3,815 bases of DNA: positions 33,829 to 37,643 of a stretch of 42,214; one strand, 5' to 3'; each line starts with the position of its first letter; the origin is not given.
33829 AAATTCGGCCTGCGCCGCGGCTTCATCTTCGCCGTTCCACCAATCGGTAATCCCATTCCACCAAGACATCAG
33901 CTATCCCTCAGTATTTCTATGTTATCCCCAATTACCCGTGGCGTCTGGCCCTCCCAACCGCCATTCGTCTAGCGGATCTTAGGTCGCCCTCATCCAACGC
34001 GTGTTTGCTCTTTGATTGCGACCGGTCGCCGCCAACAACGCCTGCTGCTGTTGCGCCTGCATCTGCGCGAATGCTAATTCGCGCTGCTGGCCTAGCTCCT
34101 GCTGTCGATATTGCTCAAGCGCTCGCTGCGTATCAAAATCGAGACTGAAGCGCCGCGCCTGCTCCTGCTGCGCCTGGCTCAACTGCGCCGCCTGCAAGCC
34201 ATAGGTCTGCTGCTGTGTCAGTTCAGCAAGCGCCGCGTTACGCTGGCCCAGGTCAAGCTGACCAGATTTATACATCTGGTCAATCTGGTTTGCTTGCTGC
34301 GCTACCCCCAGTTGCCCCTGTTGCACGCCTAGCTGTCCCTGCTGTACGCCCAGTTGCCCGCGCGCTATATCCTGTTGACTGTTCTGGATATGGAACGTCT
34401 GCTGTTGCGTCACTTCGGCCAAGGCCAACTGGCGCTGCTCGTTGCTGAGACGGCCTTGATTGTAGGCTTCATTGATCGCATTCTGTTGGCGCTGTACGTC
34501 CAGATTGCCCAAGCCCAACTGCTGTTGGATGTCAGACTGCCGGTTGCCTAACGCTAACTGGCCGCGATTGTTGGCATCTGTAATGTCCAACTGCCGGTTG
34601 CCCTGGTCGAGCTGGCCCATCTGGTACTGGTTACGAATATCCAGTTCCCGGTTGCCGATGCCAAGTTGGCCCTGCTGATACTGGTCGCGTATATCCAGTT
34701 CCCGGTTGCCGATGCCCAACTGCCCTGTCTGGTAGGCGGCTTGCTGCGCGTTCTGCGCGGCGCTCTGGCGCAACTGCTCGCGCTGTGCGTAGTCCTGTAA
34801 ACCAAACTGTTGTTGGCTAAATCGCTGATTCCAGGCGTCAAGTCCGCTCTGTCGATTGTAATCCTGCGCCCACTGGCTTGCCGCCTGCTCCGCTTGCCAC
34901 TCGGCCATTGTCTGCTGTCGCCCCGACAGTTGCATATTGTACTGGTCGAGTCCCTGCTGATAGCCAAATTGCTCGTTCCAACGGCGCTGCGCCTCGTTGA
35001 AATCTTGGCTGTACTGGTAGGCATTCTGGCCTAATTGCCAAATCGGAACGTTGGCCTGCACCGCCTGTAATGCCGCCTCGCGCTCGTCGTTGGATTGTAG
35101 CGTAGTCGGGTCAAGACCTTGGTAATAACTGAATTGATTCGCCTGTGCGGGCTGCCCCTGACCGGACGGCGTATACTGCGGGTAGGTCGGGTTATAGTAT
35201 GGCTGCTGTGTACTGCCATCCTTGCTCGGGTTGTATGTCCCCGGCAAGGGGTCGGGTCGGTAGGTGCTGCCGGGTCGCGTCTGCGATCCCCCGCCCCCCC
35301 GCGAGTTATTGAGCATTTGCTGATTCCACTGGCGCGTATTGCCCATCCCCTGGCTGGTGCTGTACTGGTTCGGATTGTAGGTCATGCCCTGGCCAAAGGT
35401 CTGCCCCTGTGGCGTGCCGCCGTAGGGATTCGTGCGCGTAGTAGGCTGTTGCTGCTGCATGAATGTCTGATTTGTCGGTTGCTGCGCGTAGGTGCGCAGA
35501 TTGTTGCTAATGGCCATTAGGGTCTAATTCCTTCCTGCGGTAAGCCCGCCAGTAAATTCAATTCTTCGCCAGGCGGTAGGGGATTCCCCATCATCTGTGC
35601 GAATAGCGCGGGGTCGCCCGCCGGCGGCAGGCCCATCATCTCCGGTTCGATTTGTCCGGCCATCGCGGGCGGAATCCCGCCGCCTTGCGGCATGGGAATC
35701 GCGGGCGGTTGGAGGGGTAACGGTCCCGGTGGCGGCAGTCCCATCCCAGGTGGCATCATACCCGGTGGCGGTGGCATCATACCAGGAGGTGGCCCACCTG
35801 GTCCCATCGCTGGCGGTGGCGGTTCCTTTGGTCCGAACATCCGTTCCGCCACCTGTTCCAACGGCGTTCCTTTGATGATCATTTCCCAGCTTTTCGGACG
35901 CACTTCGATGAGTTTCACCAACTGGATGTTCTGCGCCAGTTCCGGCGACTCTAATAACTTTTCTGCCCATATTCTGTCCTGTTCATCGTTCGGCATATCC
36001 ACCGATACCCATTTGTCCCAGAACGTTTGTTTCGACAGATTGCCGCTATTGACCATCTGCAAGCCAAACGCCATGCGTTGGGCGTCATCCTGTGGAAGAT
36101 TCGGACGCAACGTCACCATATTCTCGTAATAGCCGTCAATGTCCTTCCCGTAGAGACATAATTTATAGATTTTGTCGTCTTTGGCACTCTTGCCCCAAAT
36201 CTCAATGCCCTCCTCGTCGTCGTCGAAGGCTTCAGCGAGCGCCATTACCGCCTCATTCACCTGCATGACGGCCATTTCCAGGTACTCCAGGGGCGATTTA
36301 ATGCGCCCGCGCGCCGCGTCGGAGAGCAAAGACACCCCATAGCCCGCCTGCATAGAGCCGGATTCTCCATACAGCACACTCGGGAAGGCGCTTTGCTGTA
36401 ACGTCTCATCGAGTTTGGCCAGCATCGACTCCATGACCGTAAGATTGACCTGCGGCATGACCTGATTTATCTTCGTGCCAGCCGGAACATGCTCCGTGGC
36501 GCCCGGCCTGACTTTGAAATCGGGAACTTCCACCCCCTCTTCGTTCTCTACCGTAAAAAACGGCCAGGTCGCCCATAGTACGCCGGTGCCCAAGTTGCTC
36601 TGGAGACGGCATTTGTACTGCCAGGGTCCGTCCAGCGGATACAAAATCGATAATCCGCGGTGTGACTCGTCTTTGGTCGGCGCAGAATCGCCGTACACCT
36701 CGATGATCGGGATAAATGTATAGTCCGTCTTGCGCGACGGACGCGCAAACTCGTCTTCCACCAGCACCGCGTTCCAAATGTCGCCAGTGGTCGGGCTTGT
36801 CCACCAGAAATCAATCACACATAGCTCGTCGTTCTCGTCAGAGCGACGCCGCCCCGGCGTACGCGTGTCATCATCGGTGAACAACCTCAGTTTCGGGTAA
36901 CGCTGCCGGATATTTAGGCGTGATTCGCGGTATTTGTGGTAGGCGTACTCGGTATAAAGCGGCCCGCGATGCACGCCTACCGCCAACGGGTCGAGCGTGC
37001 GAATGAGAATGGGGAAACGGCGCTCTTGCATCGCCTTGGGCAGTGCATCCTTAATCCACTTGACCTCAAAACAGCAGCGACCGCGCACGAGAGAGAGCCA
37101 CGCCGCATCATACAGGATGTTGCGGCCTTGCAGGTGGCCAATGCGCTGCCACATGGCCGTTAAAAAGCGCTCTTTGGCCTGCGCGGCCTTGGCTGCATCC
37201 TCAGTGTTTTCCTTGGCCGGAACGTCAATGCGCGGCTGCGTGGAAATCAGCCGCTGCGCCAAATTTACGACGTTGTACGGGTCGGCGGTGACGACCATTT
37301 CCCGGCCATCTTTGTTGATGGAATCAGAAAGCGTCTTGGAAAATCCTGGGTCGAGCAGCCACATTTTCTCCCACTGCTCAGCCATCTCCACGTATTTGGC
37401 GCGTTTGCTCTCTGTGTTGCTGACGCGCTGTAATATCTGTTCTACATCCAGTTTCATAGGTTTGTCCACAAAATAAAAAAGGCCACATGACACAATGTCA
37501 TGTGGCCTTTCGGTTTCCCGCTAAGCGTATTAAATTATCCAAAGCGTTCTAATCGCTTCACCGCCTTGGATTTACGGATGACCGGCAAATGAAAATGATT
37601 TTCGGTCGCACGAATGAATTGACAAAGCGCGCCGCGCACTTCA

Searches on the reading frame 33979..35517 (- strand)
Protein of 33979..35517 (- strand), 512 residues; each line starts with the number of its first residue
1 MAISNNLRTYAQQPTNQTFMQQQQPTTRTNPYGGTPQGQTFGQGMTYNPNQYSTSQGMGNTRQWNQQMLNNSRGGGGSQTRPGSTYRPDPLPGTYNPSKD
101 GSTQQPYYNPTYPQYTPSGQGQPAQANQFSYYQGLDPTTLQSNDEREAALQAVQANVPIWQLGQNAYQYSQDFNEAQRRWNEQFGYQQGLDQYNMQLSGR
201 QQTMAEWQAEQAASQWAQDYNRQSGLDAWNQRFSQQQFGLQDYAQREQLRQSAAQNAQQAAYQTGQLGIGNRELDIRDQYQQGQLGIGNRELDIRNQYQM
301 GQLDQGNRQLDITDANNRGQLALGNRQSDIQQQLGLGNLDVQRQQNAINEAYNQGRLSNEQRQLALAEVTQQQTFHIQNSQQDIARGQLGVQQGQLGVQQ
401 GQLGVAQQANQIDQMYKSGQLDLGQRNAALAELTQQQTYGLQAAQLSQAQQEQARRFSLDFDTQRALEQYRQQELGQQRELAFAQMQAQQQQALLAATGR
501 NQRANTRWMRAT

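Call 7: search_protein_families(library=phrogs, proteins=[window:33979-35517:-], max_evalue=0.01)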
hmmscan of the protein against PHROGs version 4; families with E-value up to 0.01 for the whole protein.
window:33979-35517:- (512 aa): 0 families

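Call 20: search_protein_families(library=pfam, proteins=[window:33979-35517:-], max_evalue=0.1)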
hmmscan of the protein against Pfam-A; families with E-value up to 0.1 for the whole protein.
window:33979-35517:- (512 aa): 0 families

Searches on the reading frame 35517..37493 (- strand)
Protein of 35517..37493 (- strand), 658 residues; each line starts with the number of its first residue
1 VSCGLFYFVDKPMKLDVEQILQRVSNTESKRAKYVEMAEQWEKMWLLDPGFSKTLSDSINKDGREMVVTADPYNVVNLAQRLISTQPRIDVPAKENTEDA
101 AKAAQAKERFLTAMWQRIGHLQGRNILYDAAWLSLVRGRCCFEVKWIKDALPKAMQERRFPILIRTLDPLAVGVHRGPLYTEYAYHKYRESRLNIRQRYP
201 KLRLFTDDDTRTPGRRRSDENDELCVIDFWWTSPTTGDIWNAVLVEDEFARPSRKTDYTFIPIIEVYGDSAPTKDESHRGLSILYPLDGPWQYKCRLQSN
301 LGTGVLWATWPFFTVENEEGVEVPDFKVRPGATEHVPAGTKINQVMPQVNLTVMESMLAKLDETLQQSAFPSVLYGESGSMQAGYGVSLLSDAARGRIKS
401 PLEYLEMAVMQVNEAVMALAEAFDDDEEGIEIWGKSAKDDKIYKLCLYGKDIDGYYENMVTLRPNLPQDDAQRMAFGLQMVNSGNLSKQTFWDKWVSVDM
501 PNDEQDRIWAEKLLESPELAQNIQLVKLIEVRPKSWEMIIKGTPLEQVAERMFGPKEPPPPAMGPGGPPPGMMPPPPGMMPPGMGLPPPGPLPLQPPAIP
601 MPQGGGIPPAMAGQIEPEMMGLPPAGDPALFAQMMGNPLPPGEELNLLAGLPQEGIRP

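Call 7: search_protein_families(library=phrogs, proteins=[window:35517-37493:-], max_evalue=0.01)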
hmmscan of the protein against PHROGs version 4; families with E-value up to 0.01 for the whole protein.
window:35517-37493:- (658 aa): 0 families

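Call 20: search_protein_families(library=pfam, proteins=[window:35517-37493:-], max_evalue=0.1)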
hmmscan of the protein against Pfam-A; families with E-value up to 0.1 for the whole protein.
window:35517-37493:- (658 aa): 1 family
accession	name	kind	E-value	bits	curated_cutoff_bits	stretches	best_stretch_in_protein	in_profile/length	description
PF05133.19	SPP1_portal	-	0.0025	17.3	25.5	1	452-512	358-410/416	Phage portal protein, SPP1 Gp6-like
